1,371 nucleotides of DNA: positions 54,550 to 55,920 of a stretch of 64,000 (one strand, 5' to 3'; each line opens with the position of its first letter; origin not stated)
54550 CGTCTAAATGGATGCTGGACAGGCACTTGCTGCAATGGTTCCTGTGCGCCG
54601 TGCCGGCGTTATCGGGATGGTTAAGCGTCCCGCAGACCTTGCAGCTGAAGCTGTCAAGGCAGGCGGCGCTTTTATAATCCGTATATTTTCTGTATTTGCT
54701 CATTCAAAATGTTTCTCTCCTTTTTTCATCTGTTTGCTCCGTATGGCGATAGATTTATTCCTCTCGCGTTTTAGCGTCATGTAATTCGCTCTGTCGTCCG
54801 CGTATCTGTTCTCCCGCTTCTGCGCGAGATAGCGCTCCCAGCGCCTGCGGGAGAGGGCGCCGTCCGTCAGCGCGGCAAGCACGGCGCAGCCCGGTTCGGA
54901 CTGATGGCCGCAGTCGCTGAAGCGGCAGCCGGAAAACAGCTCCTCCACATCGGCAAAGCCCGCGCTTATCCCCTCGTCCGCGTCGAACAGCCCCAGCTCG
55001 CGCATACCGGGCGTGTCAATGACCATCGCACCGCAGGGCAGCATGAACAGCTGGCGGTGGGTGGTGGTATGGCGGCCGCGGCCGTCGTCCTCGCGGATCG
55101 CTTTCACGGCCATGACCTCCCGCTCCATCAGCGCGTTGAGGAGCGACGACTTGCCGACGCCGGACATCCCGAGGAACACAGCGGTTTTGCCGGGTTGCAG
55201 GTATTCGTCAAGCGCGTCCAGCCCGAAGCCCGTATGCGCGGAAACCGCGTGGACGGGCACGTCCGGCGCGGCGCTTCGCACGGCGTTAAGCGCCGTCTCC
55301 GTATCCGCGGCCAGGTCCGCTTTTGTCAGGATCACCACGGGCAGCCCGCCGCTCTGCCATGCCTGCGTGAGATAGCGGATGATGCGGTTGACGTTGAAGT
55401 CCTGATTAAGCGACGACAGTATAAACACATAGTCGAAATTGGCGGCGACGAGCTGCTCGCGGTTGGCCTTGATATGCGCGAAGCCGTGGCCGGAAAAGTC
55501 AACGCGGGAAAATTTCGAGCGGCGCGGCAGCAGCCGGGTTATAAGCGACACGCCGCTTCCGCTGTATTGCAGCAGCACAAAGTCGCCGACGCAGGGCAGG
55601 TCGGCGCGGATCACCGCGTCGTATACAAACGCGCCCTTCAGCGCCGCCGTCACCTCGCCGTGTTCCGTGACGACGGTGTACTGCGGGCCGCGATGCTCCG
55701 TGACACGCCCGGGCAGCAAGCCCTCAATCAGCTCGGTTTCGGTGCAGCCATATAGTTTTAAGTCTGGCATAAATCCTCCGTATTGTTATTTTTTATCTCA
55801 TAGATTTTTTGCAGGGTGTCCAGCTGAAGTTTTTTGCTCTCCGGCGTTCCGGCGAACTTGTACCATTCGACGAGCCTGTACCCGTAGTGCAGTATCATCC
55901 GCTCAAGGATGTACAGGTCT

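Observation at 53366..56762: Translationally coupled four-gene operon: APH-fold kinase, RsgA-paralog GTPase, RNHCP zinc-ribbon protein, tandem GNAT acetyltransferase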

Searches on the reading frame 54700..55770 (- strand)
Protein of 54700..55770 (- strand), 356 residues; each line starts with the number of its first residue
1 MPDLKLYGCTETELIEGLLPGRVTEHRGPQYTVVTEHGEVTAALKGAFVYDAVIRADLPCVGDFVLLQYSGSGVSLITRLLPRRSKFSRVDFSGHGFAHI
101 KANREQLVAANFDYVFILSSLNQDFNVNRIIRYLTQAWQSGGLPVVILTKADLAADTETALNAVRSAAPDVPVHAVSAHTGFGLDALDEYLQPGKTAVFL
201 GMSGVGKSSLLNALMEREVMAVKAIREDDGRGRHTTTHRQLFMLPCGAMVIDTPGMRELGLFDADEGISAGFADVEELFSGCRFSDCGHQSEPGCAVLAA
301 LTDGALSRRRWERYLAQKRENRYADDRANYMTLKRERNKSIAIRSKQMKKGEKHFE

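Call 3: search_protein_families(library=pfam, proteins=[window:54700-55770:-], max_evalue=0.01)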
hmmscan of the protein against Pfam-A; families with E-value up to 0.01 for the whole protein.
window:54700-55770:- (356 aa): 8 families
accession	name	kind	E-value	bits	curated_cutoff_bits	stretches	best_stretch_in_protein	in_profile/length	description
PF03193.22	RsgA_GTPase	-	6.7e-49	166.5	30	1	101-261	12-173/174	RsgA GTPase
PF01926.29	MMR_HSR1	-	9.9e-07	29.3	21.9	1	197-269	2-67/113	50S ribosome-binding GTPase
PF00005.33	ABC_tran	-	3.9e-05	24.7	25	1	185-220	2-37/137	ABC transporter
PF10662.15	PduV-EutP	-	0.0004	20.6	21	0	147-192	95-142/143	Ethanolamine utilisation - propanediol utilisation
PF02421.24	FeoB_N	-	0.0023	17.9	27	0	197-270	3-71/156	Ferrous iron transport protein B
PF04548.22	AIG1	-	0.0038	17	27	1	196-259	2-62/212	AIG1 family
PF00350.29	Dynamin_N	-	0.0048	17.4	27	0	198-223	2-27/168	Dynamin family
PF20703.3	nSTAND1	-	0.0059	16.7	27.1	0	191-213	30-52/379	Novel STAND NTPase 1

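Call 4: search_protein_families(library=ncbifam, proteins=[window:54700-55770:-], max_evalue=0.01)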
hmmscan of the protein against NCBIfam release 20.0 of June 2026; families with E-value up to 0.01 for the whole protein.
window:54700-55770:- (356 aa): 20 families
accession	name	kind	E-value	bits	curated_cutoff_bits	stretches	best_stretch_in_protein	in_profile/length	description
NF008931.0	PRK12288.1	equivalog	2.3e-51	174.9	360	1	61-316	75-328/347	small ribosomal subunit biogenesis GTPase RsgA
TIGR00157.1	TIGR00157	equivalog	9.4e-47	159.6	100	1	61-315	3-243/247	ribosome small subunit-dependent GTPase A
NF008932.0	PRK12289.1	equivalog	3.8e-32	111.7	483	1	109-356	94-331/363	small ribosomal subunit biogenesis GTPase RsgA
TIGR03597.1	GTPase_YqeH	equivalog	6.6e-08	32.1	297.4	1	169-256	127-215/361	ribosome biogenesis GTPase YqeH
TIGR03598.1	GTPase_YsxC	equivalog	2e-07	30.9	124.45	1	197-255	21-73/186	ribosome biogenesis GTP-binding protein YihA/YsxC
NF000908.1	PRK00089.1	equivalog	3.6e-06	26.5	237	0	198-257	7-62/291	GTPase Era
NF003661.0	PRK05291.1-3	equivalog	5.6e-06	25.9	380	1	189-259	211-277/448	tRNA uridine-5-carboxymethylaminomethyl(34) synthesis GTPase MnmE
TIGR03918.1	GTP_HydF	equivalog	1.4e-05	24.1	325.55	1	198-258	11-68/392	[FeFe] hydrogenase H-cluster maturation GTPase HydF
TIGR02528.1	EutP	subfamily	3.3e-05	24.2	138.35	0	197-223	3-29/142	EutP/PduV family microcompartment system protein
TIGR00231.1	small_GTP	domain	9.1e-05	22.3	42.5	1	198-258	7-64/164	GTP-binding protein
TIGR00956.1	3a01205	subfamily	0.00017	19.3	1959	1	184-233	779-830/1394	pleiotropic drug resistance family protein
TIGR03594.1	GTPase_EngA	equivalog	0.00031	19.9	306.7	0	200-257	181-234/432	ribosome biogenesis GTPase Der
TIGR03596.1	GTPase_YlqF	equivalog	0.00043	19.7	208.2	1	196-256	120-173/276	ribosome biogenesis GTPase YlqF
TIGR00073.1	hypB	equivalog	0.00088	18.8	121.2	1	145-192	160-211/217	hydrogenase nickel incorporation protein HypB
TIGR00991.1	3a0901s02IAP34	subfamily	0.00098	18.3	421.55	1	196-261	40-101/313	GTP-binding protein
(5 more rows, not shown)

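Call 14: find_homologous_proteins(query=window:54700-55770:-, max_evalue=0.001)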
Query window:54700-55770:- (356 aa): 7988 proteins with E <= 0.001 among 8000 candidates; the best 120 are listed.
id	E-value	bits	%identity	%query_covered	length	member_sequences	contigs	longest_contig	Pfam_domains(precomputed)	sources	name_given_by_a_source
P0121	6.6e-237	803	100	100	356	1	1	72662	PF01926.30,PF03193.23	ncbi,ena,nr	ncbi:MAG: ribosome small subunit-dependent GTPase A [Oscillospiraceae bacterium]|nr:ribosome small s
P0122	8.4e-171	586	76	98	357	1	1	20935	PF01926.30,PF00005.34,PF02421.25,PF03193.23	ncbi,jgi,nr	ncbi:MAG: ribosome small subunit-dependent GTPase A [Oscillospiraceae bacterium]|jgi:ribosome biogen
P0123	1.4e-166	572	74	98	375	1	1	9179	PF01926.30,PF03193.23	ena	-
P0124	1.6e-165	568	75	98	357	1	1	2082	PF01926.30,PF03193.23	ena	-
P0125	8.2e-165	566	74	98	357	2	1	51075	PF01926.30,PF03193.23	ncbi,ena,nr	ncbi:MAG: ribosome small subunit-dependent GTPase A [Oscillospiraceae bacterium]|nr:ribosome small s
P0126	3.0e-164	564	74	98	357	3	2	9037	PF01926.30,PF00005.34,PF03193.23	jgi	jgi:ribosome biogenesis GTPase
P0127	9.4e-164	562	72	99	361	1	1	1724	PF01926.30,PF00005.34,PF00350.30,PF03193.23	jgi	jgi:ribosome biogenesis GTPase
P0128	1.5e-163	562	73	99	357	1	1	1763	PF01926.30,PF03193.23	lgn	-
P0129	1.5e-163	562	71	99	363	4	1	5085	PF01926.30,PF03193.23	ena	-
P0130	2.8e-163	561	73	95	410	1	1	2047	PF01926.30,PF03193.23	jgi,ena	-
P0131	3.9e-163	560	72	98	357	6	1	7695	PF01926.30,PF00005.34,PF03193.23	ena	-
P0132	1.0e-162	559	73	98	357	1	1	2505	PF01926.30,PF03193.23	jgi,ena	-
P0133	2.9e-162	558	70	99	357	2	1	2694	PF01926.30,PF03193.23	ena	-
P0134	4.1e-162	557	72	98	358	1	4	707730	PF01926.30,PF00005.34,PF03193.23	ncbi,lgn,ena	-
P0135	4.5e-162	557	73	98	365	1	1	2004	PF01926.30,PF03193.23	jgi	jgi:ribosome biogenesis GTPase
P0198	3.0e-156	538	71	98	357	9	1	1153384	PF01926.30,PF00005.34,PF03193.23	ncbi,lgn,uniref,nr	ncbi:ribosome small subunit-dependent GTPase A [Paenibacillus motobuensis]|uniref:ribosome small sub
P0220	4.6e-155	534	69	99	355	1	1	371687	PF01926.30,PF00005.34,PF03193.23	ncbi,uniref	ncbi:ribosome small subunit-dependent GTPase A [Lysinibacillus sp. NPDC094177]|uniref:ribosome small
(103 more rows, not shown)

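Call 15: find_encoding_contigs(protein=P0198, flank=6000, max_places=3)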
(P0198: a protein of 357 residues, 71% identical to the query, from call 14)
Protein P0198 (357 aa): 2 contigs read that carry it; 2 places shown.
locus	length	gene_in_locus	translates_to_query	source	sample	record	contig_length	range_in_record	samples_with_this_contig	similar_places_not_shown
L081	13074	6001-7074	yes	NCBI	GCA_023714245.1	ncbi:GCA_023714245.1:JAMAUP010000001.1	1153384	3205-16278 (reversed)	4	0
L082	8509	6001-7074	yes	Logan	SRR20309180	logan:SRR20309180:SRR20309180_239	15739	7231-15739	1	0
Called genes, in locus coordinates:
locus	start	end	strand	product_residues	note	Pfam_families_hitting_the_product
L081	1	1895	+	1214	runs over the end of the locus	PF25023:TEN_YD-shell, PF05593:RHS_repeat (weak), PF25023:TEN_YD-shell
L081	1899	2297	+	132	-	PF01764:Lipase_3 (faint), PF07819:PGAP1 (weak), PF00975:Thioesterase (weak)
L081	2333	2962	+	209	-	-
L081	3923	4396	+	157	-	PF03449:GreA_GreB_N, PF01272:GreA_GreB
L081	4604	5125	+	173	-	-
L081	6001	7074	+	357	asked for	PF03193:RsgA_GTPase, PF00005:ABC_tran (weak), PF01926:MMR_HSR1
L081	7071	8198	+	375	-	PF01636:APH, PF02958:EcKL (weak), PF01633:Choline_kinase (faint)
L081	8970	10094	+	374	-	PF07470:Glyco_hydro_88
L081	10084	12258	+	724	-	PF16889:Hepar_II_III_N, PF07940:Hepar_II_III_C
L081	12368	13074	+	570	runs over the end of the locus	PF02743:dCache_1 (weak), PF00672:HAMP, PF06580:His_kinase, PF02518:HATPase_c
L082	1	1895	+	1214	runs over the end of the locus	PF25023:TEN_YD-shell, PF05593:RHS_repeat (weak), PF25023:TEN_YD-shell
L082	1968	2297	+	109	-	-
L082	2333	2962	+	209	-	-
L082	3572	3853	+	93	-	-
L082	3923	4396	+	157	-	PF03449:GreA_GreB_N, PF01272:GreA_GreB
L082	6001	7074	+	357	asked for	PF03193:RsgA_GTPase, PF00005:ABC_tran (weak), PF01926:MMR_HSR1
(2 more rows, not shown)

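Call 16: find_encoding_contigs(protein=P0220, flank=6000, max_places=3)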
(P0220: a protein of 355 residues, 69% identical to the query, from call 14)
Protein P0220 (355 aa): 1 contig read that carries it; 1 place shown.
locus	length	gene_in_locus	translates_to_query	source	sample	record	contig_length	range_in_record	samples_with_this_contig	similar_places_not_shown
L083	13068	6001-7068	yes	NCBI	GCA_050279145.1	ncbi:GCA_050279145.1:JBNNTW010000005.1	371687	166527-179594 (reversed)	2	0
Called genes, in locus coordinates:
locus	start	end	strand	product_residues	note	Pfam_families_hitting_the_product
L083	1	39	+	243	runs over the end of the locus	PF00106:adh_short, PF01370:Epimerase (weak), PF08659:KR, PF23441:SDR (weak), PF13561:adh_short_C2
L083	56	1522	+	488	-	PF00501:AMP-binding, PF13193:AMP-binding_C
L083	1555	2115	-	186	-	-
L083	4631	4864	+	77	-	-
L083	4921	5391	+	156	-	PF00583:Acetyltransf_1, PF13508:Acetyltransf_7 (weak)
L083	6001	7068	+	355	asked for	PF03193:RsgA_GTPase, PF00005:ABC_tran (weak), PF01926:MMR_HSR1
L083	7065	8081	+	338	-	PF01636:APH, PF02958:EcKL (weak), PF01633:Choline_kinase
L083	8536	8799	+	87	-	PF06196:DUF997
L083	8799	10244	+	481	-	PF00474:SSF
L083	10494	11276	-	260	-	PF01925:TauE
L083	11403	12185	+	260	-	PF01978:TrmB, PF11495:TrmB_EBD_N (weak)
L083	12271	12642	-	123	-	PF01541:GIY-YIG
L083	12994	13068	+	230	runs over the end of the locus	PF13102:Phage_int_SAM_5 (weak), PF13495:Phage_int_SAM_4 (weak), PF02899:Phage_int_SAM_1 (faint), PF00589:Phage_integrase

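Call 17: find_encoding_contigs(protein=P0134, flank=6000, max_places=3)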
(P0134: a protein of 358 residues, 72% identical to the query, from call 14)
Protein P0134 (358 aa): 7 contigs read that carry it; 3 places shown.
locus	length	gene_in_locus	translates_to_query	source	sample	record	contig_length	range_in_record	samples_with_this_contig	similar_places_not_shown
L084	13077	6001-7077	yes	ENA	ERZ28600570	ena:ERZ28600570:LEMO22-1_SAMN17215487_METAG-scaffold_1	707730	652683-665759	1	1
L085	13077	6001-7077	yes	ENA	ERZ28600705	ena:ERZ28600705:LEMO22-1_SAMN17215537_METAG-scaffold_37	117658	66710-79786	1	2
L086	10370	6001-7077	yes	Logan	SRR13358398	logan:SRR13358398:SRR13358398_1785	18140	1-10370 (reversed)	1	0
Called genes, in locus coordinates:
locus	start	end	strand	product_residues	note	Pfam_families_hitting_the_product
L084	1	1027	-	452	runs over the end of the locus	PF01547:SBP_bac_1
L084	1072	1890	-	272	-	PF01261:AP_endonuc_2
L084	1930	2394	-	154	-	PF13669:Glyoxalase_4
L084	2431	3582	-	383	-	PF01408:GFO_IDH_MocA, PF22725:GFO_IDH_MocA_C3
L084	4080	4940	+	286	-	PF00165:HTH_AraC, PF12833:HTH_18, PF00165:HTH_AraC (weak)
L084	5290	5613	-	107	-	PF14287:DUF4368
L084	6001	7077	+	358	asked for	PF03193:RsgA_GTPase, PF00005:ABC_tran (weak), PF01926:MMR_HSR1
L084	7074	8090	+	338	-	PF02958:EcKL, PF01636:APH, PF01633:Choline_kinase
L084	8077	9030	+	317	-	PF00583:Acetyltransf_1, PF13508:Acetyltransf_7 (weak)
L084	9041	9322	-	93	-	-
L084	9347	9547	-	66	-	-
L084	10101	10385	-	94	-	-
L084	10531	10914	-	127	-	-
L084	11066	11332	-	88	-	PF02675:AdoMet_dc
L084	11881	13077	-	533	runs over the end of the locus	PF02028:BCCT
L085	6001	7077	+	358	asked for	PF03193:RsgA_GTPase, PF00005:ABC_tran (weak), PF01926:MMR_HSR1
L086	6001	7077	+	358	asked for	PF03193:RsgA_GTPase, PF00005:ABC_tran (weak), PF01926:MMR_HSR1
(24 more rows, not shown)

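Call 20: search_solved_structures(query=window:54700-55770:-, max_evalue=0.001, show_alignments=2)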
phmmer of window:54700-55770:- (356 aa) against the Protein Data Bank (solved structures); distinct sequences matched with E-value up to 0.001: 12.
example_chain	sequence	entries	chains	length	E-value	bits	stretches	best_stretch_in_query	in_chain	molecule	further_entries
6h4d_A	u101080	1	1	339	5.2e-43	150.6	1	48-314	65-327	Small ribosomal subunit biogenesis GTPase RsgA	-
5no2_Z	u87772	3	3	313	9.4e-38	133.3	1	107-315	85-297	Small ribosomal subunit biogenesis GTPase RsgA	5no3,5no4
7boi_W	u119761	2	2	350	1.1e-37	133.1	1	107-315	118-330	Small ribosomal subunit biogenesis GTPase RsgA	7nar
2ykr_W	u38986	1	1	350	1.5e-37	132.7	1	107-315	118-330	PUTATIVE RIBOSOME BIOGENESIS GTPASE RSGA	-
5uz4_Z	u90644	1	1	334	1.6e-37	132.6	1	107-314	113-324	Small ribosomal subunit biogenesis GTPase RsgA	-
2rcn_A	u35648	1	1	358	1.1e-36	129.7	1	107-315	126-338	Probable GTPase engC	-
4a2i_V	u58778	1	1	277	8.5e-30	107.2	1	106-314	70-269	PUTATIVE RIBOSOME BIOGENESIS GTPASE RSGA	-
1t9h_A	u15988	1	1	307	2.2e-29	105.8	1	100-317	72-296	Probable GTPase engC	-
1u0l_A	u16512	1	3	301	7.5e-28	100.7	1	109-316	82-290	Probable GTPase engC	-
2yv5_A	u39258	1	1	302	3.8e-24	88.6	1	109-316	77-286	YjeQ protein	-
9evt_7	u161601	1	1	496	6.3e-16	61.5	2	225-298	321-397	EngC GTPase domain-containing protein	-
6zhl_A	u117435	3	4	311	8.6e-15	57.8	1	109-317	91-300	Small ribosomal subunit biogenesis GTPase RsgA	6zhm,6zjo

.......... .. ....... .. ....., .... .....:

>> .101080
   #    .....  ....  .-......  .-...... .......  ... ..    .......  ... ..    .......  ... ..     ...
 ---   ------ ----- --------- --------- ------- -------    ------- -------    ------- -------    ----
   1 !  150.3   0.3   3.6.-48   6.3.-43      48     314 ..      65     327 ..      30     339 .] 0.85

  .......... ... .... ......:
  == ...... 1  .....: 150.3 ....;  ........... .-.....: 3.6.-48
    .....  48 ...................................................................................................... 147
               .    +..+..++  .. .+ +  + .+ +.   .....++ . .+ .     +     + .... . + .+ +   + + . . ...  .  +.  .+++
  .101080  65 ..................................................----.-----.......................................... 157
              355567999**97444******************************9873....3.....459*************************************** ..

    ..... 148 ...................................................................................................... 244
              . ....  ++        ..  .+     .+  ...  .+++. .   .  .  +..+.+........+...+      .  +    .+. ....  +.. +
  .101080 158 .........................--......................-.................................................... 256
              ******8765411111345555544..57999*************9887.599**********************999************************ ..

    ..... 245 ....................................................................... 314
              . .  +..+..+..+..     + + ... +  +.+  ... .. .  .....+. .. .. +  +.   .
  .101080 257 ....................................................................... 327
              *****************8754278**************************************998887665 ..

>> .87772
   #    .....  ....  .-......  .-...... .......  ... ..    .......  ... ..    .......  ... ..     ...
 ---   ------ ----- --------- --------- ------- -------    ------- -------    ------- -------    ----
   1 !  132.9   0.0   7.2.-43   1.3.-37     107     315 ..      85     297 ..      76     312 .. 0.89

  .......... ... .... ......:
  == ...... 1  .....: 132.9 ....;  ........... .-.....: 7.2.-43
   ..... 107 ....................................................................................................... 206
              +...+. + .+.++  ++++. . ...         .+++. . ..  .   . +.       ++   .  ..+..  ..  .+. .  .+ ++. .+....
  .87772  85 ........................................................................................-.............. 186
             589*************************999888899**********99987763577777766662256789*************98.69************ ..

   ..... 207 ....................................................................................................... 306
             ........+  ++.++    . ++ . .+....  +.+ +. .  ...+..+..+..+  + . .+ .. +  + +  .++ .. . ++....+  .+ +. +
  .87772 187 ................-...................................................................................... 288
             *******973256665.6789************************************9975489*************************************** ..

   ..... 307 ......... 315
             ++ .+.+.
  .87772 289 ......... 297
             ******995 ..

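Call 27: find_related_loci(query=window:54700-55770:-, collection=metagenome_contigs, flank=5000)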
Query window:54700-55770:- (356 aa) in metagenome_contigs; peptide patterns used: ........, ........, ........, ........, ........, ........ (x = any residue, [..] = any of these).
600 stretches matched a pattern (row limit reached: there are more); 495 encode a relative of the query (tblastn E <= 1e-3); the best 80 are kept; 80 distinct loci.
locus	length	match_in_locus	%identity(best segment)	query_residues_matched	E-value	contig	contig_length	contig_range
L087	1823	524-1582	71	3-354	0e+0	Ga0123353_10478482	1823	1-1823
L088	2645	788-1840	73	1-350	1e-178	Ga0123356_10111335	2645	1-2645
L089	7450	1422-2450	75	1-342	1e-167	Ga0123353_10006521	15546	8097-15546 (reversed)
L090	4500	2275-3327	72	1-350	3e-169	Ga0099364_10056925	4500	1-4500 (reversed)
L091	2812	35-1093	70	3-354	2e-174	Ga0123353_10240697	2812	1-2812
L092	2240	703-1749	70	3-350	4e-176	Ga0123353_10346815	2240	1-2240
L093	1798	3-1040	69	1-345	2e-178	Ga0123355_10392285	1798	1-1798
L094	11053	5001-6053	70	1-350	2e-164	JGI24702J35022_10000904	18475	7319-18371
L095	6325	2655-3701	70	3-350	8e-165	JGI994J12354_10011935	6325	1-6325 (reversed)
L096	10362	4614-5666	70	1-350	1e-162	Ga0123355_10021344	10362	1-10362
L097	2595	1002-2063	69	1-353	2e-173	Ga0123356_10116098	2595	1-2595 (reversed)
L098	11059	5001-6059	69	1-352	3e-162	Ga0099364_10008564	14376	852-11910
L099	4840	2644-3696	69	1-350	4e-164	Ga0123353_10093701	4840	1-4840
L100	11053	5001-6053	70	1-343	4e-160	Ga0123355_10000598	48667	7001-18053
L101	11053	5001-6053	68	1-350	9e-160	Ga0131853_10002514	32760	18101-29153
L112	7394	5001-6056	66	3-350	6e-157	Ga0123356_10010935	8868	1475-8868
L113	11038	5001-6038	69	1-345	6e-157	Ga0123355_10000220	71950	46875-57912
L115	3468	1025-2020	71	1-331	7e-163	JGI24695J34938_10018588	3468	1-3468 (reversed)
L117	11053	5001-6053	66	1-350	1e-155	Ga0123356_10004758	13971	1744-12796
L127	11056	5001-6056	63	1-350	2e-150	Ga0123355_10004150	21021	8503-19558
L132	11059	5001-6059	64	1-353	1e-149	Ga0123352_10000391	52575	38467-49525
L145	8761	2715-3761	64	1-348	1e-147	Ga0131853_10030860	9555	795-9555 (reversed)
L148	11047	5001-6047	62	3-350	3e-146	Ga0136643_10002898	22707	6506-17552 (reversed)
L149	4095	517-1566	64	1-347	5e-150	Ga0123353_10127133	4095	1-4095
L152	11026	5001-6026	63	1-341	2e-145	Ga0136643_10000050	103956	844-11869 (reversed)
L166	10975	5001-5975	62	1-320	5e-136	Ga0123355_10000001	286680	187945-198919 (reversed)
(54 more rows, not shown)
